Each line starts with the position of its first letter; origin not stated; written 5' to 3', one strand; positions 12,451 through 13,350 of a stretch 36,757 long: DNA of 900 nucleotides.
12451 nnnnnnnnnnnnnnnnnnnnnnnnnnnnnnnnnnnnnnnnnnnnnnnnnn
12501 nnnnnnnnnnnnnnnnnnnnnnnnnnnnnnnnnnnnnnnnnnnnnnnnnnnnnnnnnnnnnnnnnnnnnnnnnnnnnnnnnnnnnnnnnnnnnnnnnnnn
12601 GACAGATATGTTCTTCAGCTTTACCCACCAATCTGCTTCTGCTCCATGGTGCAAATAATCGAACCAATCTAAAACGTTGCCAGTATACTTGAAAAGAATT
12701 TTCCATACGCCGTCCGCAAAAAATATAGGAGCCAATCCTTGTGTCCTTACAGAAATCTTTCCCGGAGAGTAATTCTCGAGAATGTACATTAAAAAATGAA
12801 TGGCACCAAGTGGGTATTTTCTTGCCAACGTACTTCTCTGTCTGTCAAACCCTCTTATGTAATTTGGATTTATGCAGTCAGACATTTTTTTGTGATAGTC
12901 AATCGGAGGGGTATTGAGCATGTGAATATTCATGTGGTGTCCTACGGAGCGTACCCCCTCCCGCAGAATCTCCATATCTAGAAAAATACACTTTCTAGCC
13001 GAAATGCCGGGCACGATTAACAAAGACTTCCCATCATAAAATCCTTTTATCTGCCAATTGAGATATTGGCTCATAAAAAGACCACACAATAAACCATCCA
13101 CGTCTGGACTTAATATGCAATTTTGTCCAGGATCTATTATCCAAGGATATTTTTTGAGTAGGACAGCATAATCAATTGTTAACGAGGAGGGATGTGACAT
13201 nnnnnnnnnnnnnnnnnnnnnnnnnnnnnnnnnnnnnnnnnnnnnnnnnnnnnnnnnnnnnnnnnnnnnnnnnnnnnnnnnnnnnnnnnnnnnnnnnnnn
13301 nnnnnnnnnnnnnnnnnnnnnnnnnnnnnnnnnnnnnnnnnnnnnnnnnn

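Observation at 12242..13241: Low-GC 312-aa orphan gene bracketed by an exact 11-bp direct repeat that resembles the tRNA-Leu 3' end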

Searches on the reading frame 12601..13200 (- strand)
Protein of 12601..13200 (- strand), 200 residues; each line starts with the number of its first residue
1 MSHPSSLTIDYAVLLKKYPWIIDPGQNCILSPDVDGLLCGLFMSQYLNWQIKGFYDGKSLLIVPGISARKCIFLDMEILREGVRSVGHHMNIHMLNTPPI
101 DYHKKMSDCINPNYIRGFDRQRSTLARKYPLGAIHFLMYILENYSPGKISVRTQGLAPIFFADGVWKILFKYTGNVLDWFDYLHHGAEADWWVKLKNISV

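Call 67: predict_structure(alignment_id=A3)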
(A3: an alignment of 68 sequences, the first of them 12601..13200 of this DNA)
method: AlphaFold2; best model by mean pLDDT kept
length: 200 residues; sequences in the alignment: 68
mean_pLDDT: 89.3   pTM: 0.88
mean pLDDT of the five models: 89.3, 87.8, 86.8, 86.4, 86.4
residues with pLDDT >= 90: 118; 70-90: 72; 50-70: 6; < 50: 4
segments of 3 or more residues with pLDDT < 50: 1-4
pLDDT, mean of each block of 10 residues (from residue 1): 63 97 98 97 98 97 98 97 96 90 95 92 79 94 88 86 81 85 81 76
secondary structure, 60 per line:
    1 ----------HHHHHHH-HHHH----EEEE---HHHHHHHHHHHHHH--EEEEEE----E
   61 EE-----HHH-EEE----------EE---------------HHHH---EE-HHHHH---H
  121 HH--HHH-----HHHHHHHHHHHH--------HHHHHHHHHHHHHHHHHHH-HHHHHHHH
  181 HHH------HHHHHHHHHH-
elements in order: H11-17 H19-22 E27-30 H34-47 E50-55 E60-62 E72-74 H102-105 H112-116 H133-144 H153-171 H173-183 H190-199

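Call 69: fold_search(model_id=the predicted structure, library=pdb)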
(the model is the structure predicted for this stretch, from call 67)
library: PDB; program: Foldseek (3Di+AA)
matches with E <= 10: 465; with E <= 0.001: 0
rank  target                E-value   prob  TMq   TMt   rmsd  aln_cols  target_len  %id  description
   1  7bhi_A                7.1e-03  0.92  0.38  0.20   8.8       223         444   12  Crystal structure of RecJ-Cdc45 from Methanothermobacter Thermoautotrophicus (released 2022-07-20)
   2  7bhi_B                8.0e-03  0.92  0.39  0.21   8.7       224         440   13  Crystal structure of RecJ-Cdc45 from Methanothermobacter Thermoautotrophicus (released 2022-07-20)
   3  7ykv_B                1.2e-02  0.90  0.40  0.22   6.6       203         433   15  The structure of archaeal nuclease RecJ2 from Methanocaldococcus jannaschii (released 2023-07-26)
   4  8y30_A                3.5e-02  0.80  0.41  0.14   8.0       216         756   12  Crystal structure of Staphylococcus aureus RecJ protein in complex with Mg2+ (released 2025-01-29)
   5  7yor_A                3.9e-02  0.72  0.39  0.21   6.4       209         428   14  Recj2 and dCMP complex from Methanocaldococcus jannaschii (released 2023-08-02)
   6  7yik_B                3.9e-02  0.72  0.34  0.18   5.4       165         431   16  The structure of archaeal nuclease RecJ2 from Methanocaldococcus jannaschii (released 2023-07-19)
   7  7ykv_A                5.4e-02  0.63  0.38  0.21   7.1       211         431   12  The structure of archaeal nuclease RecJ2 from Methanocaldococcus jannaschii (released 2023-07-26)
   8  7bjq_A                5.4e-02  0.41  0.32  0.17   8.9       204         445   12  Crystal structure of RecJCdc45 from Methanothermobacter thermoautotroficus in complex with ssDNA (released 2022-07-27)
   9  9r7o_H                6.4e-02  0.54  0.37  0.26   6.7       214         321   14  DhhP of Borrelia burgdorferi in complex with AMP (released 2026-01-21)
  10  7e15_D                1.3e-01  0.33  0.34  0.18  10.1       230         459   12  Protein ternary complex working for DNA replication initiation (released 2021-10-06)
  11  7e15_A                1.7e-01  0.33  0.36  0.18  10.1       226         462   12  Protein ternary complex working for DNA replication initiation (released 2021-10-06)
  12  1vim_A                1.8e-01  0.30  0.34  0.35   7.6       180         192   12  Crystal structure of an hypothetical protein (released 2003-12-30)
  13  5ghr_C                2.2e-01  0.28  0.34  0.23   9.4       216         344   12  DNA replication protein (released 2016-10-12)
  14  5dgo                  3.0e-01  0.23  0.37  0.17  10.9       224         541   11  Crystal structure of cell division cycle protein 45 (Cdc45) (released 2016-05-25)
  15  2put_D                3.4e-01  0.23  0.35  0.24   8.0       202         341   11  The crystal structure of isomerase domain of glucosamine-6-phosphate synthase from Candida albicans (released 2007-09-11)
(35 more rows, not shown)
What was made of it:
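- The N-domain model gives probability up to 0.92, and its 11 best hits are all DHH family (call 69).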
